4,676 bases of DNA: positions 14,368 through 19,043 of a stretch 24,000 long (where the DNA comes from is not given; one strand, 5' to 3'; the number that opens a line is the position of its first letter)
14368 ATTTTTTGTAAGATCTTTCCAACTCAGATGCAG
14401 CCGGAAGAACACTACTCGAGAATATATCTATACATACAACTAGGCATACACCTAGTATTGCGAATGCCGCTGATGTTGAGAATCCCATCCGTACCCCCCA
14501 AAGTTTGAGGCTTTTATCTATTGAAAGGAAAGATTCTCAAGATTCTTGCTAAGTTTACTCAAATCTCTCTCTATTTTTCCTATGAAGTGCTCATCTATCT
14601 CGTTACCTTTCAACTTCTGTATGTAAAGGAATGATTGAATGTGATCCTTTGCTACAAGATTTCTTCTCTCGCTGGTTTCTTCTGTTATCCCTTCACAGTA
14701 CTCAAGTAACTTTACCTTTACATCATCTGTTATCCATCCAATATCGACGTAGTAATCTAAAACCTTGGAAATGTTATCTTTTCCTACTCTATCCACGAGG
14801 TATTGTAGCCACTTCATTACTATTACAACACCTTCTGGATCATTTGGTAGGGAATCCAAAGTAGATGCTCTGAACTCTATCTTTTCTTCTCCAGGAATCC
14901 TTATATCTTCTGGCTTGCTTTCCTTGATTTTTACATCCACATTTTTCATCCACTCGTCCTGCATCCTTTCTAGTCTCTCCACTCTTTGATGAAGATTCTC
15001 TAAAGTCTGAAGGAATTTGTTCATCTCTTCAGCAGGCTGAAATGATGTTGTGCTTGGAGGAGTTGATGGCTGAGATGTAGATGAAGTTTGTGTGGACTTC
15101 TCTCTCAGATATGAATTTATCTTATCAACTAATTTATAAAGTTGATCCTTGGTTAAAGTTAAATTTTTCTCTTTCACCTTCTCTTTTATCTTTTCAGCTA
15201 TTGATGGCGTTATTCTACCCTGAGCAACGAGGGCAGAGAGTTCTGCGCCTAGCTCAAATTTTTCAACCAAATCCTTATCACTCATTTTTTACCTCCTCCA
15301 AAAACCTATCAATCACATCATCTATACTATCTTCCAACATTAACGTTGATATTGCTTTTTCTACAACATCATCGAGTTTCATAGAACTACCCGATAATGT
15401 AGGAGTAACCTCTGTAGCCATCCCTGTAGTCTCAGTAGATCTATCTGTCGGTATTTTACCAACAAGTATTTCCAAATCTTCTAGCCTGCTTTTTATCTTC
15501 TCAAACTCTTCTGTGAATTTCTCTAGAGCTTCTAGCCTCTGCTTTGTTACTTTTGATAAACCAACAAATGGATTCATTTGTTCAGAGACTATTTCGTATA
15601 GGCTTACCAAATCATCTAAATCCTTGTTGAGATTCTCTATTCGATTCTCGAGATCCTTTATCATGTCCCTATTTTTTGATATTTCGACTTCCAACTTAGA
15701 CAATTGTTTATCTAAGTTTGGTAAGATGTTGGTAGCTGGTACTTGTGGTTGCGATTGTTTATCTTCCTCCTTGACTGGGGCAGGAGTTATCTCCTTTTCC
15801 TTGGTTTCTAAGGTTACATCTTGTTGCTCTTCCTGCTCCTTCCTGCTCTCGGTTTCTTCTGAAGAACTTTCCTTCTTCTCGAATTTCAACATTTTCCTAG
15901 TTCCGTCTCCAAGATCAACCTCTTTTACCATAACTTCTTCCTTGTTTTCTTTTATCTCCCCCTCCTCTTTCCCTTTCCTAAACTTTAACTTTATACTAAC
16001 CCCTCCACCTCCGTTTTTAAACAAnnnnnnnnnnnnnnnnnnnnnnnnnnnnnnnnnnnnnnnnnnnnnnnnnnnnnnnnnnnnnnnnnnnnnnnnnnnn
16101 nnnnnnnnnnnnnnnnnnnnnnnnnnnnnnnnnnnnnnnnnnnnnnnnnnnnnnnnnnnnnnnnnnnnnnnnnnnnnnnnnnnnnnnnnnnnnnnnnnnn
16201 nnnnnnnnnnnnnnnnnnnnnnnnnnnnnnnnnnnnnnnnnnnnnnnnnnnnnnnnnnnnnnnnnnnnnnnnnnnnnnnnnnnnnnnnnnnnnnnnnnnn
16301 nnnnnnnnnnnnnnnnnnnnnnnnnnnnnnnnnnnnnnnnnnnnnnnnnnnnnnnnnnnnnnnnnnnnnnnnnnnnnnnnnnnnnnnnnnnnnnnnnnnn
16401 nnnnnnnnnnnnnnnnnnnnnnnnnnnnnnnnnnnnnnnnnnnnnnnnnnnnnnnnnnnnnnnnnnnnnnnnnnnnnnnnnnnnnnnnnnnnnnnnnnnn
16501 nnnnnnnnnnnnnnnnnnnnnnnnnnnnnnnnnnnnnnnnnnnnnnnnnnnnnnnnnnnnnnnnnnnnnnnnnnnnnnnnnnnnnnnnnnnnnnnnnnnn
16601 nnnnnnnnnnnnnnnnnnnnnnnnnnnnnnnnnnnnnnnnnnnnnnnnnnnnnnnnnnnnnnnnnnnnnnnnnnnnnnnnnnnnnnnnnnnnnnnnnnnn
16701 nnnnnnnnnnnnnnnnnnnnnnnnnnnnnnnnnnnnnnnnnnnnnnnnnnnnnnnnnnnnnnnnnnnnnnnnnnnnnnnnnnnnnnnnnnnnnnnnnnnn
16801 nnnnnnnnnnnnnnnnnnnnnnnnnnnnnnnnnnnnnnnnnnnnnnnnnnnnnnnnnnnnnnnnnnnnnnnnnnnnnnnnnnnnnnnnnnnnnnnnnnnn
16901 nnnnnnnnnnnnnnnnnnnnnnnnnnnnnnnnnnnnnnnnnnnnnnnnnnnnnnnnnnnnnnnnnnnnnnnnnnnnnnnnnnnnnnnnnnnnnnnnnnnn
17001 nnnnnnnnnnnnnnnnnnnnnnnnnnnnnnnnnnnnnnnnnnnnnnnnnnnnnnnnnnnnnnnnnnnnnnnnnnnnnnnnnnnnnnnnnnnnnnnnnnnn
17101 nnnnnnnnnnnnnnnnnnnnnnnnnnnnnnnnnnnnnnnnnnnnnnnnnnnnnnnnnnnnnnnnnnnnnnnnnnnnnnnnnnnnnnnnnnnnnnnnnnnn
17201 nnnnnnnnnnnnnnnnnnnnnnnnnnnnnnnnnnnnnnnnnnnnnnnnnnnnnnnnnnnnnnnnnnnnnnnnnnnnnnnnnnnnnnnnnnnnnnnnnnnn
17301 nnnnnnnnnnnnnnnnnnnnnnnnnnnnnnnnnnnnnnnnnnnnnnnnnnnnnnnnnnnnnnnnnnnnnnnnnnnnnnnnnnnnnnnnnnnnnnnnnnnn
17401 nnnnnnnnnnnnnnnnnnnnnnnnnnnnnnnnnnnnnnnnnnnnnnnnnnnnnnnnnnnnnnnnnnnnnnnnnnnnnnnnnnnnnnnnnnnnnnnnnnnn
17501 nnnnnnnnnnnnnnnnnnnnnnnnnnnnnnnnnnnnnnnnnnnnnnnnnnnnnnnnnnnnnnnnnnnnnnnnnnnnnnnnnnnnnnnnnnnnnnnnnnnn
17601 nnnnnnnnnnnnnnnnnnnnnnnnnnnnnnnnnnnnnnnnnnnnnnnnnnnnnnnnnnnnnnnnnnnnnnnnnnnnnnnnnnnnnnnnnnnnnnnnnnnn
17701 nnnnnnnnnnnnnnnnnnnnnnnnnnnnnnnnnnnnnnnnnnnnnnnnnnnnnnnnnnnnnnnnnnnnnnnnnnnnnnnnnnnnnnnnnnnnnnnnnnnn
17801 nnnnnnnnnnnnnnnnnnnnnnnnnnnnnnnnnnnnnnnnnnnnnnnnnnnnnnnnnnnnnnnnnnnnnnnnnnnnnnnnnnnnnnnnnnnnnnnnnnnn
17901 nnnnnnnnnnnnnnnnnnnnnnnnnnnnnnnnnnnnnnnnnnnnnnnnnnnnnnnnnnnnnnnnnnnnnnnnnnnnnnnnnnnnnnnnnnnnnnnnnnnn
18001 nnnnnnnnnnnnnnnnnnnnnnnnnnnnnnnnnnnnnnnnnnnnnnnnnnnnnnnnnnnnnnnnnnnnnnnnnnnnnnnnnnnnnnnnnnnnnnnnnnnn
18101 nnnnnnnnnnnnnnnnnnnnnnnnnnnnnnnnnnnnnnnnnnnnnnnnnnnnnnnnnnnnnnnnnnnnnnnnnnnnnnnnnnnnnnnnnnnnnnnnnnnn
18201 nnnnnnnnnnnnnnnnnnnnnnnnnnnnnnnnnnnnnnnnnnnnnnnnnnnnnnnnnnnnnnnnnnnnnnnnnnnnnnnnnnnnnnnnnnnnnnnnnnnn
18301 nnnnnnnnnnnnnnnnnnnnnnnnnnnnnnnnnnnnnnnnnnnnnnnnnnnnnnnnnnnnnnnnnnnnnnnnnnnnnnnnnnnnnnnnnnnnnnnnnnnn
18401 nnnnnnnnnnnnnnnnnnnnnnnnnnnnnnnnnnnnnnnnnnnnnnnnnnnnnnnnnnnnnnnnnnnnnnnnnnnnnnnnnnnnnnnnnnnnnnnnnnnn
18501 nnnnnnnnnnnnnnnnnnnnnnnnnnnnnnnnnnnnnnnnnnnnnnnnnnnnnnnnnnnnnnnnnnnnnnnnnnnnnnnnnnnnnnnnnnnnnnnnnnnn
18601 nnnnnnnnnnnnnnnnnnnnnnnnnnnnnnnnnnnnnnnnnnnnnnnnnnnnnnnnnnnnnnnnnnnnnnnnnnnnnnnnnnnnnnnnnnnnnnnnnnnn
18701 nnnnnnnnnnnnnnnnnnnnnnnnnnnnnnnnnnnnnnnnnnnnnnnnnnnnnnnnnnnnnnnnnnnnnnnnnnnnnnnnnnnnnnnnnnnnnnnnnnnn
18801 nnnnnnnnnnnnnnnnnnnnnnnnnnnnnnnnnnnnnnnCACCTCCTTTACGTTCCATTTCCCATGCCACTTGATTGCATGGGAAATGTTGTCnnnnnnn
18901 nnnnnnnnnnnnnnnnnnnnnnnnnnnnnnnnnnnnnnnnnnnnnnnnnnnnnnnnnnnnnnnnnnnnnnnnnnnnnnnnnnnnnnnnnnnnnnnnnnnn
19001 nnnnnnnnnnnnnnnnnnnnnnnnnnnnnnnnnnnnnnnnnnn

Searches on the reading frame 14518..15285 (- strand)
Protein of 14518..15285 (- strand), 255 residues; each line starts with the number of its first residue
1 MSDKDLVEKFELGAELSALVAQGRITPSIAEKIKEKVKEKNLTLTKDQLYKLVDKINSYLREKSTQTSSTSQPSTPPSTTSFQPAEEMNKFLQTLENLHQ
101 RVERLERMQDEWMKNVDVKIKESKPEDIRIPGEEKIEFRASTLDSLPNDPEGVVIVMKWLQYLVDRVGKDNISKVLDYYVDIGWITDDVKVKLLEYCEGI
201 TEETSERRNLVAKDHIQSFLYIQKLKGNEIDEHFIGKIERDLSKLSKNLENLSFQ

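Call 5: search_protein_families(library=pfam, proteins=[window:14518-15285:-], max_evalue=1)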
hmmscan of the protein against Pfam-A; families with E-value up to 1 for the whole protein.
window:14518-15285:- (255 aa): 14 families
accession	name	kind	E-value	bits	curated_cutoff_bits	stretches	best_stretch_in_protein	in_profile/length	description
PF04659.18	Arch_fla_DE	-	1.9e-25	89.1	21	1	141-227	4-96/96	Archaeal flagella protein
PF03395.19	Pox_P4A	-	0.0061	14.7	25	1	185-237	784-837/882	Poxvirus P4A protein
PF10157.14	BORCS6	-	0.019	15.6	35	0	229-252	3-26/101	BLOC-1-related complex sub-unit 6 C-terminal helix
PF25251.1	DUF7853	-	0.03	15.4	27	1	26-64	28-66/81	Family of unknown function (DUF7853)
PF02993.19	MCPVI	-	0.062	13.6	28.4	1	13-86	82-156/225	Minor capsid protein VI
PF20302.4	HisK-N-like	-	0.063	13.9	27.8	1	28-120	23-118/132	HisK-N-like globin domain of the ASK signalosome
PF07889.17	DUF1664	-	0.069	13.6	34.6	1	40-109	55-124/124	Protein of unknown function (DUF1664)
PF14490.11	HHH_RecD2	-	0.077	13.4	27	1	19-57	11-49/92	ATP-dependent RecD2 DNA helicase HHH domain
PF08757.17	CotH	-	0.081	12.8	23.8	1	30-118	86-170/322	CotH kinase protein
PF09302.16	XLF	-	0.17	12.6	24.6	1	31-69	43-85/115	XLF N-terminal domain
PF07323.17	DUF1465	-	0.22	11.8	25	1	65-109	87-129/153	Protein of unknown function (DUF1465)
PF10046.14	BLOC1_2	-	0.28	12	33.4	1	41-120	14-95/96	Biogenesis of lysosome-related organelles complex-1 subunit 2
PF07400.16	IL11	-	0.42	10.6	25.8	0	30-83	86-140/170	Interleukin 11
PF09893.14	DUF2120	-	0.96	9.9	25.3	1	28-67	43-83/136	Uncharacterized protein conserved in archaea (DUF2120)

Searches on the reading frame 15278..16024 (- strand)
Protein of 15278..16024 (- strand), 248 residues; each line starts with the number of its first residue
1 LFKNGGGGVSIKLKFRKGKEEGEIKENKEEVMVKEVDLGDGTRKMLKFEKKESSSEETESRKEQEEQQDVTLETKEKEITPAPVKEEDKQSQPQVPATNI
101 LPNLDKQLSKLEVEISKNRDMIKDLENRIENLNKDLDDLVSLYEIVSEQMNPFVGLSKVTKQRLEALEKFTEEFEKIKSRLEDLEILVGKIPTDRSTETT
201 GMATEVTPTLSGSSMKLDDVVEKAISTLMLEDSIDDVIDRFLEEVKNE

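Call 5: search_protein_families(library=pfam, proteins=[window:15278-16024:-], max_evalue=1)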
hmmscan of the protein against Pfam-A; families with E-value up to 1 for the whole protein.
window:15278-16024:- (248 aa): 15 families
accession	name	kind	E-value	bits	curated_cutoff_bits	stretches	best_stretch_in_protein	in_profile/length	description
PF05377.16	FlaC_arch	-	3.3e-13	50.3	27.8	1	103-154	4-55/55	Flagella accessory protein C (FlaC)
PF24151.2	ArlX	-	0.0065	16.4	28.7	1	65-163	32-126/229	ArlX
PF04136.21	COG3_N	-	0.0081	16.5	27.9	1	104-166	23-84/147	Conserved oligomeric Golgi complex subunit 3, N-terminal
PF19962.4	EAD9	-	0.018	15.2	25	1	128-184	7-62/62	Effector-associated domain 9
PF16331.10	TolA_bind_tri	-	0.038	14.5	30.1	1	104-150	2-48/76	TolA binding protein trimerisation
PF14362.11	DUF4407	-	0.044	13.5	31.3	1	68-195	131-207/297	Domain of unknown function (DUF4407)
PF09177.16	STX6_10_61_N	-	0.066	14.2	29.4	1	116-177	37-98/99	Syntaxin 6/10/61, N-terminal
PF10805.13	DUF2730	-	0.085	13.4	24.9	1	165-199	33-67/102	Protein of unknown function (DUF2730)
PF12495.13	Vip3A_N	-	0.086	13.2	25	1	114-156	39-81/177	Vegetative insecticide protein 3A N terminal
PF04513.17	Baculo_PEP_C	-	0.17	12.3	38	0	100-141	57-99/140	Baculovirus polyhedron envelope protein, PEP, C terminus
PF08227.16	DASH_Hsk3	-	0.25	12.3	24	1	125-151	7-33/45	DASH complex subunit Hsk3 like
PF10883.13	DUF2681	-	0.46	11.3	28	1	46-104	23-81/90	Protein of unknown function (DUF2681)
PF06103.16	DUF948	-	0.81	10.3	37.2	0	118-184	24-87/89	Bacterial protein of unknown function (DUF948)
PF15419.11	LNP1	-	0.88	10.6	27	0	39-79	114-154/167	Leukemia NUP98 fusion partner 1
PF08702.15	Fib_alpha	-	0.98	10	29.9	0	77-141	59-123/143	Fibrinogen alpha/beta chain family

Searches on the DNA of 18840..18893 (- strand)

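Call 77: build_rna_model(alignment_id=A5, structure=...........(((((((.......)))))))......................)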
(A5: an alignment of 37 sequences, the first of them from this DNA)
Model R1 built from alignment A5 (37 sequences, 54 columns); structure: as given.
model positions 42; base pairs 7; branch points 0; effective number of sequences 37; information 0.744 bits per position. Calibrated on 0.2 Mb of random sequence (short: E-values are rough).
structure used (alignment columns):
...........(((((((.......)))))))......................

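Call 78: search_with_rna_model(model_id=R1, sources=[window, L012, L013, L014, L015, L016, L017, L018, L019, L020, L021, L022, L023, L024, L025, L026, L027, L028, L029, L030, L031, L032, L033, L034, L035, L036, L037, L038, L039, L040, L041, L042, L043, L044, L045, L046, L047, L048, L049, L050, L051, L052, L053, L054, L055, L056, L057, L058, L059, L060, L061, L062, L063, L064, L065, L066, L067, L068, L069, L070, L071, L072, L073, L074, L075, L076, L077, L078, L079, L080, L081, L082, L083, L084, L085, L086, L087, L088, L089, L090, L091, L094, L097, L098, L101, L001], max_evalue=1)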
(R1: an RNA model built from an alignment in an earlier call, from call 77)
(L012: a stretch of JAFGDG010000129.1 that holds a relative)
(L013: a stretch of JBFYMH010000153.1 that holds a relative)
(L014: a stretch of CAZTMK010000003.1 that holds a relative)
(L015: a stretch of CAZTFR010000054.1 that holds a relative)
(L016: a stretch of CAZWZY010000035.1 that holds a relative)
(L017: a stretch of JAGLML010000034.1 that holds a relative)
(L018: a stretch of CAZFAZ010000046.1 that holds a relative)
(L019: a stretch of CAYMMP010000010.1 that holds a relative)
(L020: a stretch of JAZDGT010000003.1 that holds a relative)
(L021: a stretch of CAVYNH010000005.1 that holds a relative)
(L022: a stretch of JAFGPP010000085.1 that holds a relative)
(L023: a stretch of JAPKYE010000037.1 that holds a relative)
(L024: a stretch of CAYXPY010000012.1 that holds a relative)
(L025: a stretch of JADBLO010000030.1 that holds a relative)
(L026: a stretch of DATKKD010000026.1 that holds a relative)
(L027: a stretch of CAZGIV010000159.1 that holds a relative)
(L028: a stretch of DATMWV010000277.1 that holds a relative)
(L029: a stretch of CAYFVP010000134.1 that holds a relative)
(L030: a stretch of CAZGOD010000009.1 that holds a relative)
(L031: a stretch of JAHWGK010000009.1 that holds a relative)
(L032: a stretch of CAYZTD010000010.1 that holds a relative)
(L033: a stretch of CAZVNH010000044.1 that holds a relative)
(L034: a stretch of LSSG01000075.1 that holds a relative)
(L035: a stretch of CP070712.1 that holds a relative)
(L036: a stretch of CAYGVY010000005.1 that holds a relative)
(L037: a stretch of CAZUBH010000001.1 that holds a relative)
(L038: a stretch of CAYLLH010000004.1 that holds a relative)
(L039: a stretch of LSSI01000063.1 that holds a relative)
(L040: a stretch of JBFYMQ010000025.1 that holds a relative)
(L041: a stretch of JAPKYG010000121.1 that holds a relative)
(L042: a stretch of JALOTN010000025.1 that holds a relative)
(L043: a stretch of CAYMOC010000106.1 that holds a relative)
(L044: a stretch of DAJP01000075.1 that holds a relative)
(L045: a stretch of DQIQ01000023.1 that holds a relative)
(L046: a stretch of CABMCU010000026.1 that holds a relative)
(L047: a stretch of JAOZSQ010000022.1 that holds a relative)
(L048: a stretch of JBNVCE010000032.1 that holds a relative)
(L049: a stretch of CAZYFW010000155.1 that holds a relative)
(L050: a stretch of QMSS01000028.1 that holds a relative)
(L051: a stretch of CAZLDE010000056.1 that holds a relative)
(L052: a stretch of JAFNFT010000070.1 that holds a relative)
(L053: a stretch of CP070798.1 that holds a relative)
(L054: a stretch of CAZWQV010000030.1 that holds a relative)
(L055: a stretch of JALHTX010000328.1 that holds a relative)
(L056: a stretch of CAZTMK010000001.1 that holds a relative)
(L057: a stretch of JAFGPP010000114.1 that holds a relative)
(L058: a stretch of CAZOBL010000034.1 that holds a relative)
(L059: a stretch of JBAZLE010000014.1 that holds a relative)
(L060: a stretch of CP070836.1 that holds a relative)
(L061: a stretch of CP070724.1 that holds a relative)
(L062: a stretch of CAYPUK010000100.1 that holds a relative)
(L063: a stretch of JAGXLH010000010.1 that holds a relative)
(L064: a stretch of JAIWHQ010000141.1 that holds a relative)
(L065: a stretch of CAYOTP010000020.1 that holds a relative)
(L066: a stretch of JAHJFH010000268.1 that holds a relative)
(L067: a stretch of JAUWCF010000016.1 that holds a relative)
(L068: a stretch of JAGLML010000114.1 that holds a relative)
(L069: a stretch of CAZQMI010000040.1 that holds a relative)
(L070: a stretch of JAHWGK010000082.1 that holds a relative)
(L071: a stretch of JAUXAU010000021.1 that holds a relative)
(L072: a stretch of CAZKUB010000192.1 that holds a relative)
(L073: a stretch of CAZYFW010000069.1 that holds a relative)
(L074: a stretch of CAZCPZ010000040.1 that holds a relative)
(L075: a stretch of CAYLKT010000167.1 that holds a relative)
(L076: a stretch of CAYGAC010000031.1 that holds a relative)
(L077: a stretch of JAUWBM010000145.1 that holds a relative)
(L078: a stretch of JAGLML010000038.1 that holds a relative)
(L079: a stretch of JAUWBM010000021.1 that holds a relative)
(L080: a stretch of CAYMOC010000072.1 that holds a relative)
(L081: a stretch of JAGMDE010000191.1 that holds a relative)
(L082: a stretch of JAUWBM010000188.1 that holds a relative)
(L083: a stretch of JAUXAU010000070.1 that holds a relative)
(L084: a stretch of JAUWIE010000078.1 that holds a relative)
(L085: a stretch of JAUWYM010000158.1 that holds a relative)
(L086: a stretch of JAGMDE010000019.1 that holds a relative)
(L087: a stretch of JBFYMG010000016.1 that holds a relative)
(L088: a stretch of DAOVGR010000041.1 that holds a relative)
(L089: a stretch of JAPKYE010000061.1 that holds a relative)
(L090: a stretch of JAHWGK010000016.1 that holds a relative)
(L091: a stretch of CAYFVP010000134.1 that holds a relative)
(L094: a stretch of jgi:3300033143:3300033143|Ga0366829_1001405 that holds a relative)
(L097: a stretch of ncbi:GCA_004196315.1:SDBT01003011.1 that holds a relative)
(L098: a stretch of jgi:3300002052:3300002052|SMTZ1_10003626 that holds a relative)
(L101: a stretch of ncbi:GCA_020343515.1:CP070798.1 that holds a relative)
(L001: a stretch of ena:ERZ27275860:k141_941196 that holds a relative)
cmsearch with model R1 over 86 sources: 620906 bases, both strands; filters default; matches with E-value up to 1: 56.
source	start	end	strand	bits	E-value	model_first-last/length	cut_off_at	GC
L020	2754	2795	+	44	1.9e-08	1-42/42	no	0.43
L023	3949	3990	+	41.4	1e-07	1-42/42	no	0.33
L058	5078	5119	+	41.3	1e-07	1-42/42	no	0.36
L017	3947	3988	+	41.3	1e-07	1-42/42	no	0.31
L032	2807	2848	+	41.2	1.1e-07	1-42/42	no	0.45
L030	3945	3986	+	40.7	1.6e-07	1-42/42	no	0.45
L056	3944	3985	+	39.3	3.7e-07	1-42/42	no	0.4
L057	3944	3985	+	39.3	3.7e-07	1-42/42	no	0.4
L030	5050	5091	+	38.7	5.3e-07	1-42/42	no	0.38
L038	3925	3966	+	37.9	9.2e-07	1-42/42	no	0.43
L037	2840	2881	+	37.7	1e-06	1-42/42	no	0.33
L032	3927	3968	+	37.3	1.3e-06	1-42/42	no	0.4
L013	3950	3991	+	37.2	1.4e-06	1-42/42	no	0.48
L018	3944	3985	+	37.2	1.4e-06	1-42/42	no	0.38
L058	3951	3991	+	36.6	2e-06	1-42/42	no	0.51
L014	3931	3972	+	36.1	2.7e-06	1-42/42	no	0.48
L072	3922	3963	+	36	3.1e-06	1-42/42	no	0.31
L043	88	129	+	35.9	3.2e-06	1-42/42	no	0.45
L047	5027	5068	+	35.8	3.3e-06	1-42/42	no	0.36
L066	196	236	+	35.3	4.5e-06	1-42/42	no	0.46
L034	3952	3993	+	35.1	5.2e-06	1-42/42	no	0.36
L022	3757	3798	+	34.1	9.5e-06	1-42/42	no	0.4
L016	3937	3977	+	33.9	1.1e-05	1-42/42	no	0.44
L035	3953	3994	+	33.7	1.2e-05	1-42/42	no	0.38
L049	167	207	+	33.1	1.8e-05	1-42/42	no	0.41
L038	2832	2872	+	33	2e-05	1-42/42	no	0.49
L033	1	42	+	32.9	2e-05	1-42/42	no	0.36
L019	3944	3985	+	32.9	2.1e-05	1-42/42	no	0.36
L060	3939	3980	+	32.6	2.5e-05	1-42/42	no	0.33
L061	3940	3980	+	32.3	3e-05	1-42/42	no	0.39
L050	3938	3979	+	32.3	3.1e-05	1-42/42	no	0.36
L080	3925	3965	+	31.5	5.1e-05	1-42/42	no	0.51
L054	3930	3971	+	31.4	5.4e-05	1-42/42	no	0.45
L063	5056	5097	+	30.4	0.0001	1-42/42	no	0.48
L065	5039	5080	+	29.8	0.00014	1-42/42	no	0.5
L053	3936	3977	+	29.5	0.00018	1-42/42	no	0.36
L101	9948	9989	+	29.5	0.00018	1-42/42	no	0.36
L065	3952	3991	+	29.4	0.00019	1-42/42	no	0.5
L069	5062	5103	+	29.2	0.00022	1-42/42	no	0.5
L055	3943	3983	+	28.7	0.00029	1-42/42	no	0.34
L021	5003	5044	+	25.7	0.002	1-42/42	no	0.5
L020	3923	3963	+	25.6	0.002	1-42/42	no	0.44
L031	3942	3983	+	24.9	0.0032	1-42/42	no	0.36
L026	3951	3990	+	23.8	0.0066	1-42/42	no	0.3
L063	3951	3991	+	23.4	0.0079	1-42/42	no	0.51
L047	3944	3985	+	22.9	0.011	1-42/42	no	0.5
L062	2055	2093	+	22.2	0.017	1-42/42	no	0.54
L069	3951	3991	+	21.4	0.029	1-42/42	no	0.46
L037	3946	3988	+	20.8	0.042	1-42/42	no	0.3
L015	3948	3989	+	20.1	0.064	1-42/42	no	0.33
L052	2664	2700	+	16.6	0.59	1-42/42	no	0.27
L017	3950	3972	-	16.6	0.61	6-28/42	no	0.35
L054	2838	2879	+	16.3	0.71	1-42/42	no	0.55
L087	2188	2226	-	16.3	0.72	1-42/42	no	0.23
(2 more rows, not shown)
